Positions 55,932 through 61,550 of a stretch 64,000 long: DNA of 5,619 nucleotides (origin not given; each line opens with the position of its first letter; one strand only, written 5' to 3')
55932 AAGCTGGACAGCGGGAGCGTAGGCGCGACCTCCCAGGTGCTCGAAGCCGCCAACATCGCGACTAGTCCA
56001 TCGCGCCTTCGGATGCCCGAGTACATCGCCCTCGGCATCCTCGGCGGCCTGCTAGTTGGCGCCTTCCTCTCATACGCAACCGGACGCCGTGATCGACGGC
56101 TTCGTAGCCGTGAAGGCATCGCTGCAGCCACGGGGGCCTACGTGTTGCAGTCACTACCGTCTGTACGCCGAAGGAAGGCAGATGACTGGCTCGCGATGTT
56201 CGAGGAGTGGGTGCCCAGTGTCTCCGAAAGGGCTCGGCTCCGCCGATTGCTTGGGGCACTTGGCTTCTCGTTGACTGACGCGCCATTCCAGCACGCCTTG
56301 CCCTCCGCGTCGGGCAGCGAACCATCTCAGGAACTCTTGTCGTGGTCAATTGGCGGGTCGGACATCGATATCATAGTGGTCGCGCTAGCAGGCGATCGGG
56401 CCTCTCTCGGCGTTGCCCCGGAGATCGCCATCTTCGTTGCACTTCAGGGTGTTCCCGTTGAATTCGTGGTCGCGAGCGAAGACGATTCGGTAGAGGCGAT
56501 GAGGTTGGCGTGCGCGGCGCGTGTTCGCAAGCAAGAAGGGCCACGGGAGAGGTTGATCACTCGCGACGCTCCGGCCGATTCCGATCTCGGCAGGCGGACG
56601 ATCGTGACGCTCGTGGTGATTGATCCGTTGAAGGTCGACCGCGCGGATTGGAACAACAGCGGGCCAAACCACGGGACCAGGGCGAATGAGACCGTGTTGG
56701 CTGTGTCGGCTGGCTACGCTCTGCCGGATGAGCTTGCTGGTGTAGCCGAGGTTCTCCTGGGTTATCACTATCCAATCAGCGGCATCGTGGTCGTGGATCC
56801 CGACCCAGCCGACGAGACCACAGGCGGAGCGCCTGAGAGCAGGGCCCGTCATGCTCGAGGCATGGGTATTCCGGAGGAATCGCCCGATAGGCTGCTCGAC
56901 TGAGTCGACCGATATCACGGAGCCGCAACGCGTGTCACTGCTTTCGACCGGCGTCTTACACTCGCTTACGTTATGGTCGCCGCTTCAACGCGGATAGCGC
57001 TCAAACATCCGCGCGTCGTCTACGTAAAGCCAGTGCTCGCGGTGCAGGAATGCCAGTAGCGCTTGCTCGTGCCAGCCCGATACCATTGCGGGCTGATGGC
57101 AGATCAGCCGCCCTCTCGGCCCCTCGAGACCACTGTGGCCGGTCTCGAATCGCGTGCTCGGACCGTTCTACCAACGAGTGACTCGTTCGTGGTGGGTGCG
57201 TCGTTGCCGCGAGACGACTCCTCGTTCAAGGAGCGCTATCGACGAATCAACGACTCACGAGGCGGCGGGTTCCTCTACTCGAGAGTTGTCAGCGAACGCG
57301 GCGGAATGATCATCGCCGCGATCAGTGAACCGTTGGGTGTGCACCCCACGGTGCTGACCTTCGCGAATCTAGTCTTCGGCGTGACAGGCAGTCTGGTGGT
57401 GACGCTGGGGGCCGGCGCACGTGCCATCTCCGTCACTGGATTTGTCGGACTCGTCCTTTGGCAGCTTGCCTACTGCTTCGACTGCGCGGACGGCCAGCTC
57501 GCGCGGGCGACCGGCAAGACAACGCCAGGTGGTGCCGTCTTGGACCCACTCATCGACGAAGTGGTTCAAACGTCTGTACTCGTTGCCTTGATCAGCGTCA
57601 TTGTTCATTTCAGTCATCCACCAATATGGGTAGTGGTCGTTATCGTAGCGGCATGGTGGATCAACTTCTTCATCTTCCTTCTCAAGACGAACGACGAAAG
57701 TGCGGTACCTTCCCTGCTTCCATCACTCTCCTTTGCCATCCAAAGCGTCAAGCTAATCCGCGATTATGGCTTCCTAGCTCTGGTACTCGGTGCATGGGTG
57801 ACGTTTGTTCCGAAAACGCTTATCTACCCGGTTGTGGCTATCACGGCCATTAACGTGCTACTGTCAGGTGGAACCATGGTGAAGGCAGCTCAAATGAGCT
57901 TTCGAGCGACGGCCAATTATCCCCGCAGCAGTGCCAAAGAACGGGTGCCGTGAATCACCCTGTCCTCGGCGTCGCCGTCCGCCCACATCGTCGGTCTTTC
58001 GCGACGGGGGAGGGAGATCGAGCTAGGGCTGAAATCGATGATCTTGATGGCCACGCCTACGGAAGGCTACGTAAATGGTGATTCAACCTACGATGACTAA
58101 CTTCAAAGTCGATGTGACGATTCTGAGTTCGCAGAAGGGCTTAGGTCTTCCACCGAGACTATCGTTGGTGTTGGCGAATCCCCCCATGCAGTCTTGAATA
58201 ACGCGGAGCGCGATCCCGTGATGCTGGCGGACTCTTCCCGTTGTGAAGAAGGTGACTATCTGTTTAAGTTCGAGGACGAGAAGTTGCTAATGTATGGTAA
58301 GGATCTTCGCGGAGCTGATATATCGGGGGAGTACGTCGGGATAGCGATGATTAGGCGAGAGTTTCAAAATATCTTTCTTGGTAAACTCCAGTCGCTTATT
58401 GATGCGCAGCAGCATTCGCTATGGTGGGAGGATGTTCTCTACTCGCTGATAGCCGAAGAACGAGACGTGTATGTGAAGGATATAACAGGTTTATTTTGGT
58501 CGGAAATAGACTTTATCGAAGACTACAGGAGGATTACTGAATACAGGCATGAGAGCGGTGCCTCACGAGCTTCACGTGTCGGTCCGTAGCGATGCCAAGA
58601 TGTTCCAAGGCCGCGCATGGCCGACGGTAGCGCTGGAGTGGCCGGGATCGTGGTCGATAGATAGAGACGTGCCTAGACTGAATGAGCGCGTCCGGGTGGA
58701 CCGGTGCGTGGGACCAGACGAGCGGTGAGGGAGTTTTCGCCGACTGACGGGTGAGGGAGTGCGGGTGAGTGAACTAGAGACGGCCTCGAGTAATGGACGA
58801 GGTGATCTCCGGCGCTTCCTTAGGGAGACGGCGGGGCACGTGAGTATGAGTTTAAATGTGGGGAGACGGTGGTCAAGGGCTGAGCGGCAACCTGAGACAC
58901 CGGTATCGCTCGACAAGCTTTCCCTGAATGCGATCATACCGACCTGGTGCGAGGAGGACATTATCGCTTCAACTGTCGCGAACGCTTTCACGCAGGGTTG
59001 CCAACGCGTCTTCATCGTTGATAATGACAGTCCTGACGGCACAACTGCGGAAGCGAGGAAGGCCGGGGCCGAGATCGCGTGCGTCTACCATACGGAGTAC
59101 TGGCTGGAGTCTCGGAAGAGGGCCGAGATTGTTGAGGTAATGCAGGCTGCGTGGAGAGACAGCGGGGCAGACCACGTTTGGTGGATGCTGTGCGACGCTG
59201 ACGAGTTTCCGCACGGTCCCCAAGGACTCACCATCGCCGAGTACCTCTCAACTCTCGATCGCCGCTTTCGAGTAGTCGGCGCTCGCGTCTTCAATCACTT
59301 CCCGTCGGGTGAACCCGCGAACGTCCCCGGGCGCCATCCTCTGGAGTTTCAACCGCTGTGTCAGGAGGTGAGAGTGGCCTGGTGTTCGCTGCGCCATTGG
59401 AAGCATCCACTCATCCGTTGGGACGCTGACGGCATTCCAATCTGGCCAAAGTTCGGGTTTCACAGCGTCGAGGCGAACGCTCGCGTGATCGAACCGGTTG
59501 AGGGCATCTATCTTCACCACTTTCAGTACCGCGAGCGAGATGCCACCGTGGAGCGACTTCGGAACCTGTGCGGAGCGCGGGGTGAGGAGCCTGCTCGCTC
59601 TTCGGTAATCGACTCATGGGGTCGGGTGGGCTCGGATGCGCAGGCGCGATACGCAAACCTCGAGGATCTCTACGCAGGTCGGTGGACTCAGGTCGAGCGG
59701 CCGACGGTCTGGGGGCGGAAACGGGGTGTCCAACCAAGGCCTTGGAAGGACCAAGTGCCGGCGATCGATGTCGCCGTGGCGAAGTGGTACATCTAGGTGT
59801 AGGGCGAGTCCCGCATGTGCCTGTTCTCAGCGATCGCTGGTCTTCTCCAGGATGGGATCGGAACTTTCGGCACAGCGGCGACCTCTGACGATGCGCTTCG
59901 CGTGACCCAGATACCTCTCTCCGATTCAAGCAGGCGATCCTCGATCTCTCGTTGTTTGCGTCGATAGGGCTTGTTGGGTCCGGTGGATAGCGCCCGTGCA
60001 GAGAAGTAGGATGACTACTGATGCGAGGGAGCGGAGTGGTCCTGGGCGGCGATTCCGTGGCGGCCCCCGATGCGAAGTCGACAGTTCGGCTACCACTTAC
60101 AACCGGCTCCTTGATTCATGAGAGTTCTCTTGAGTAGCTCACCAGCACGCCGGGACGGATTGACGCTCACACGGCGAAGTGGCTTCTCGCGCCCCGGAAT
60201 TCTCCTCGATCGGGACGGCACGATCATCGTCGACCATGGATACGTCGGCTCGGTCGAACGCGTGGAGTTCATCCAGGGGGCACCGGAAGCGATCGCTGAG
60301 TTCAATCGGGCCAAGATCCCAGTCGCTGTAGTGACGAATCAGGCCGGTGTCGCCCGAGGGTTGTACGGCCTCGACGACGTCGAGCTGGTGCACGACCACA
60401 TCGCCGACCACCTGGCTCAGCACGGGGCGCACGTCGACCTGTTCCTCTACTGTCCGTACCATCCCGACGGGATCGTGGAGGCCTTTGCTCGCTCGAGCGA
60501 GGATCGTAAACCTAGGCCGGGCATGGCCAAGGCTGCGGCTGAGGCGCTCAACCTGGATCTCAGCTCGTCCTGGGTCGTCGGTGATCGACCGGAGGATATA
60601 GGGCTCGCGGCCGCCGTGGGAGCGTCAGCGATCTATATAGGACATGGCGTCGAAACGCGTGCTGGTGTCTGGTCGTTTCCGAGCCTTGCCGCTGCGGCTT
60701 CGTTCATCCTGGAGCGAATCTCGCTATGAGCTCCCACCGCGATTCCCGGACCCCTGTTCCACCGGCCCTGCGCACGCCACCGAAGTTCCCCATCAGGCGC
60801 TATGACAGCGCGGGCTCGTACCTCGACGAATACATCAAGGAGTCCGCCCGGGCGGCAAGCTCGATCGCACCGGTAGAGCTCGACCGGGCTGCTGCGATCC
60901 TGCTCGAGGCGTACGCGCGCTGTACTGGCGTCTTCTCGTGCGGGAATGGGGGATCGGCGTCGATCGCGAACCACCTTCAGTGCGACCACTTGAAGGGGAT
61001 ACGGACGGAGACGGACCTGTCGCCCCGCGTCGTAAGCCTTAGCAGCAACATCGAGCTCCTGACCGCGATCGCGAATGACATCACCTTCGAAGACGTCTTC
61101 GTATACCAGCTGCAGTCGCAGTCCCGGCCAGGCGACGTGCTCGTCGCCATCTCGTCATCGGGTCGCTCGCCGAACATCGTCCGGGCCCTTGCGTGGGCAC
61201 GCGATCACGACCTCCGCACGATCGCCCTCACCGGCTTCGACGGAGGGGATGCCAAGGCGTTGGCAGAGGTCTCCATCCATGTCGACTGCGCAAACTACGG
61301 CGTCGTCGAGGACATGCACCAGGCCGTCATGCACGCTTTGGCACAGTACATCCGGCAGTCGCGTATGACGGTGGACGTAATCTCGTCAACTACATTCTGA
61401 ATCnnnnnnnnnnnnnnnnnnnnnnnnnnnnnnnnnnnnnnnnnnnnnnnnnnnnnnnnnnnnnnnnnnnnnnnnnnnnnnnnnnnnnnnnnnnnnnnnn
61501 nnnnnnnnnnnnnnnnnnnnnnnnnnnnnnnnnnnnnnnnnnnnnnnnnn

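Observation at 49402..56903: Two divergent PCP/Wzz-like paralogues both carry kinase-like C-terminal domains without a Walker A lysine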

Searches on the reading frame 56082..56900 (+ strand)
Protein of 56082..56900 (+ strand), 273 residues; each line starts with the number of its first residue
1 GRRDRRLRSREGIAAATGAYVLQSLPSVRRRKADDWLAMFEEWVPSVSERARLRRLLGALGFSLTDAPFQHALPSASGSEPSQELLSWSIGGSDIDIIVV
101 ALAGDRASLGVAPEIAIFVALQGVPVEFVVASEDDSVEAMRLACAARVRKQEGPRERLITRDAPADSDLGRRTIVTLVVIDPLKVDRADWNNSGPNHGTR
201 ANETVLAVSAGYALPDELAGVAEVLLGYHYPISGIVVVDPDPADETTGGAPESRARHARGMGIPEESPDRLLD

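Call 28: search_solved_structures(query=A4, max_evalue=10, show_alignments=2)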
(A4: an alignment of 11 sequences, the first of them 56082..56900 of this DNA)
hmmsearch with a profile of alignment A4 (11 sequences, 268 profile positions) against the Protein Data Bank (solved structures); distinct sequences matched with E-value up to 10: 13.
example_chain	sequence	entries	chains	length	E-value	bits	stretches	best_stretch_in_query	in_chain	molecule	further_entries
1u6f_A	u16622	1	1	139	0.35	13.5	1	35-68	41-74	RNA-binding protein UBP1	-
4pcs_A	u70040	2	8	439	0.86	12.2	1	27-72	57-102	Alpha-L-fucosidase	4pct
2wvs_A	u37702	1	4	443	0.87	12.2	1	27-72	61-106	ALPHA-L-FUCOSIDASE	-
2wvt_A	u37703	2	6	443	0.87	12.2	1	27-72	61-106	ALPHA-L-FUCOSIDASE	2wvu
4wsj_A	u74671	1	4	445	0.87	12.2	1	27-72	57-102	Alpha-L-fucosidase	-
5i5r_A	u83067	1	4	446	0.87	12.2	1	27-72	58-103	Alpha-L-fucosidase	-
4pee_A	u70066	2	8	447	0.88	12.2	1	27-72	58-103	Alpha-L-fucosidase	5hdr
2wvv_B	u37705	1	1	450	0.88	12.1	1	27-72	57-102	ALPHA-L-FUCOSIDASE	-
4jl2_A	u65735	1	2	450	0.88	12.1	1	27-72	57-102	alpha-L-fucosidase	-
2wvv_A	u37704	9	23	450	0.88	12.1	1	27-72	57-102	ALPHA-L-FUCOSIDASE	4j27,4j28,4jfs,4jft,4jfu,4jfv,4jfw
2xib_A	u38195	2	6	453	0.89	12.1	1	27-72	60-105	ALPHA-L-FUCOSIDASE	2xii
4wsk_A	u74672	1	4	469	0.93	12.1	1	27-72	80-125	Alpha-L-fucosidase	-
6hzy_A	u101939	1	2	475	0.95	12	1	27-72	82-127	Alpha-L-fucosidase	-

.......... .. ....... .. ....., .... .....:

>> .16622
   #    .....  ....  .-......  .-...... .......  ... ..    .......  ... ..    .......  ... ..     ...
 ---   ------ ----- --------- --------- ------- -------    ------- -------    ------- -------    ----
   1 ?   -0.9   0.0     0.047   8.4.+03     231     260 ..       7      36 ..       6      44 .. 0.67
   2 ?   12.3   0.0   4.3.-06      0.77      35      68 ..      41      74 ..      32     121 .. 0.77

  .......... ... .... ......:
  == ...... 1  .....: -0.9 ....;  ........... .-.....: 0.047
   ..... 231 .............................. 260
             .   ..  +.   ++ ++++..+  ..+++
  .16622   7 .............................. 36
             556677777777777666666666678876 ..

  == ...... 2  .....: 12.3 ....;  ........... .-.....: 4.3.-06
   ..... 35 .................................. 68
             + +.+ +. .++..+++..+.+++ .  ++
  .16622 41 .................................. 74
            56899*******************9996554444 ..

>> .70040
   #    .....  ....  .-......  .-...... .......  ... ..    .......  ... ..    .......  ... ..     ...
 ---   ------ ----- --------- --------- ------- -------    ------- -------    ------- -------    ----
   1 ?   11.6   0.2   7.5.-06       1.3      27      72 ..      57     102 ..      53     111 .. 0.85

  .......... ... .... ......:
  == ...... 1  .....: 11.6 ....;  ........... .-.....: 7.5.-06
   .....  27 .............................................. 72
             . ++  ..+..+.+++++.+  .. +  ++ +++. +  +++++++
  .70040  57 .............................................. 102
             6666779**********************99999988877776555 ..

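Call 41: predict_structure(alignment_id=A4)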
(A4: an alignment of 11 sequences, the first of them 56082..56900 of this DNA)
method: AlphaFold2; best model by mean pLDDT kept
length: 273 residues; sequences in the alignment: 11
mean_pLDDT: 78.4   pTM: 0.78
mean pLDDT of the five models: 78.4, 77.5, 77.1, 76.4, 76.3
residues with pLDDT >= 90: 132; 70-90: 56; 50-70: 41; < 50: 44
segments of 3 or more residues with pLDDT < 50: 68-92, 253-264
pLDDT, mean of each block of 10 residues (from residue 1): 77 94 92 94 93 93 63 44 42 77 95 95 90 90 88 78 68 89 68 55 92 94 90 94 73 48 49 51
secondary structure, 60 per line:
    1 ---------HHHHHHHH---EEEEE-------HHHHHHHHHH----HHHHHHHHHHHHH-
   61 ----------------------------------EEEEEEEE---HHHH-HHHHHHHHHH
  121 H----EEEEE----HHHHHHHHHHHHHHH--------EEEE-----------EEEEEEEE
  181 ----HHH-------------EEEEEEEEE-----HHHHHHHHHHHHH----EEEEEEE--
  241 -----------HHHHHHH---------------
elements in order: H10-17 E21-25 H33-42 H47-59 E95-102 H106-109 H111-121 E126-130 H135-149 E158-161 E173-180 E201-209 H215-227 E232-238 H252-258

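Call 47: fold_search(model_id=the predicted structure, library=pdb)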
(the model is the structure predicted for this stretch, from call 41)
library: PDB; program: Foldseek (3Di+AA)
matches with E <= 10: 1358; with E <= 0.001: 25
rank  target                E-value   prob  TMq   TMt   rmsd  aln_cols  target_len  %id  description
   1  3bfv_A                1.3e-05  1.00  0.52  0.58   8.6       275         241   12  crystal structure of the chimerical protein CapAB (released 2008-06-24)
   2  4jlv                  2.6e-05  1.00  0.52  0.60   6.6       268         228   11  Crystal structure of the chimerical protein CapA1B1 in complex with ADP-Mg (released 2014-02-05)
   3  4jmp                  2.6e-05  1.00  0.50  0.60   8.5       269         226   12  Crystal structure of the chimerical protein CapA2B2 (released 2014-02-05)
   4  2ved_A                4.7e-05  1.00  0.55  0.59   9.5       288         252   11  crystal structure of the chimerical mutant CapABK55M protein (released 2008-07-01)
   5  9r64_I                7.8e-05  1.00  0.46  0.22   7.4       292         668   13  CPS secretion pathway Wza-Wzc_C1 (Conf 0) (released 2026-03-04)
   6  2ved_B                1.1e-04  1.00  0.53  0.56   9.2       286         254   12  crystal structure of the chimerical mutant CapABK55M protein (released 2008-07-01)
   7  7nhr_B                2.0e-04  1.00  0.50  0.27   6.8       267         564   14  Putative transmembrane protein Wzc K540M C1 (released 2021-08-25)
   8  9r6b_I                2.3e-04  1.00  0.51  0.25   7.3       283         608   12  CPS secretion pathway Wza-Wzc (Conf 4) (released 2026-03-04)
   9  9i2q_E                2.8e-04  1.00  0.49  0.28   7.3       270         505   12  Wzc-K540M-3YE MgADP C1 (released 2025-04-30)
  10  9i2q_B                2.8e-04  1.00  0.49  0.27   7.3       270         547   12  Wzc-K540M-3YE MgADP C1 (released 2025-04-30)
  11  9i2q_C                2.8e-04  1.00  0.49  0.27   7.3       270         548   12  Wzc-K540M-3YE MgADP C1 (released 2025-04-30)
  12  9i2q_A                2.8e-04  1.00  0.49  0.23   7.3       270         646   12  Wzc-K540M-3YE MgADP C1 (released 2025-04-30)
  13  9exo_E                2.9e-04  1.00  0.49  0.28   7.5       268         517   13  Wzc-K540M-2YE MgADP C1 (released 2025-04-23)
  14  7nib_F                3.8e-04  1.00  0.53  0.31   7.0       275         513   13  Wzc-K540M-4YE C1 (released 2021-08-25)
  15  9exo_C                4.0e-04  1.00  0.49  0.26   7.9       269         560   12  Wzc-K540M-2YE MgADP C1 (released 2025-04-23)
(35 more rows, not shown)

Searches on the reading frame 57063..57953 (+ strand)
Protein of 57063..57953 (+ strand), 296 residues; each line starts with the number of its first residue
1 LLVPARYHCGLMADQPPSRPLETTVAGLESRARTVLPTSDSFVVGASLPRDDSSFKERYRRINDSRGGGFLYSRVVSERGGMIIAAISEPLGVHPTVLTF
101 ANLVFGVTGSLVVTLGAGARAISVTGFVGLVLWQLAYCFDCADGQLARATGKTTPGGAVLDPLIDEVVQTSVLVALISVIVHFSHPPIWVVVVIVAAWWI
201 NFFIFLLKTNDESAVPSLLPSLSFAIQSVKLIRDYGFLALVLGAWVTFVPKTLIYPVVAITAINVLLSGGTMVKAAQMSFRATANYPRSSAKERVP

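Call 9: search_protein_families(library=pfam, proteins=[window:57063-57953:+], max_evalue=0.001)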
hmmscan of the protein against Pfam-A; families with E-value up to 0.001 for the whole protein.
window:57063-57953:+ (296 aa): 1 family
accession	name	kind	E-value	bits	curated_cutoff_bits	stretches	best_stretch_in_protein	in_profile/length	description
PF01066.26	CDP-OH_P_transf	-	3.7e-14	53.8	22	1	94-211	3-110/152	CDP-alcohol phosphatidyltransferase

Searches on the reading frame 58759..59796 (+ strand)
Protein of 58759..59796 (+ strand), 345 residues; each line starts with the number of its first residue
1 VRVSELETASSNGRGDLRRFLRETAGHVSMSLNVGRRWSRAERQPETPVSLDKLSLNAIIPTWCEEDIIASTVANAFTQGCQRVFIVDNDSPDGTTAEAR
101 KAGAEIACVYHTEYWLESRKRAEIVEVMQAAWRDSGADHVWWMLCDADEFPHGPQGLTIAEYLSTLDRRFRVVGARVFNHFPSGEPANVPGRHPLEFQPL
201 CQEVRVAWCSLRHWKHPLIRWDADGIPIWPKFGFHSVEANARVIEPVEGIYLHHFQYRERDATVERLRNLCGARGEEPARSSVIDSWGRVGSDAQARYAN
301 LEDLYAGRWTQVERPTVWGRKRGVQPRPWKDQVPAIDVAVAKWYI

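Call 9: search_protein_families(library=pfam, proteins=[window:58759-59796:+], max_evalue=0.001)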
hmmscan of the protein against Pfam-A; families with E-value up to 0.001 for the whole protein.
window:58759-59796:+ (345 aa): 2 families
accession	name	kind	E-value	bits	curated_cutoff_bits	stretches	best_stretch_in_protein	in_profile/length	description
PF13704.12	Glyco_tranf_2_4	-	2.3e-11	44.5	27.5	1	65-155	3-88/98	Glycosyl transferase family 2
PF00535.33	Glycos_transf_2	-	0.00016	22.1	23.3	1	59-150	3-90/168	Glycosyl transferase family 2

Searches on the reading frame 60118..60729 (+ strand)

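Call 9: search_protein_families(library=pfam, proteins=[window:60118-60729:+], max_evalue=0.001)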
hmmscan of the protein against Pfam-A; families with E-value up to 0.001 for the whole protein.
window:60118-60729:+ (203 aa): 5 families
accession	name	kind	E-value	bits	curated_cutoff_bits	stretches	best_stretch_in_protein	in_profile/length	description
PF13242.12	Hydrolase_like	-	8e-12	45.4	22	1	130-182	3-56/75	HAD-hyrolase-like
PF00702.32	Hydrolase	-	8.8e-08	33.2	26.4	1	52-168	100-191/191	haloacid dehalogenase-like hydrolase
PF13419.12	HAD_2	-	4.4e-07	30.6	23.8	1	128-172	132-176/178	Haloacid dehalogenase-like hydrolase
PF13344.12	Hydrolase_6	-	4.5e-05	23.9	27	1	28-80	1-44/101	Haloacid dehalogenase-like hydrolase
PF08645.17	PNK3P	-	0.00013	22.2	22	1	51-156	29-125/161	Polynucleotide kinase 3 phosphatase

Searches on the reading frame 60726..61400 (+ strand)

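Call 9: search_protein_families(library=pfam, proteins=[window:60726-61400:+], max_evalue=0.001)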
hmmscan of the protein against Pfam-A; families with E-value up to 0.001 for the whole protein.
window:60726-61400:+ (224 aa): 2 families
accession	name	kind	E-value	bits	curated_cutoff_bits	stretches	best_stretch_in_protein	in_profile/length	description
PF13580.11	SIS_2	-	2.3e-18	67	27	1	48-170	17-138/138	SIS domain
PF01380.27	SIS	-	7.8e-05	22.9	25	1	122-186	40-104/131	SIS domain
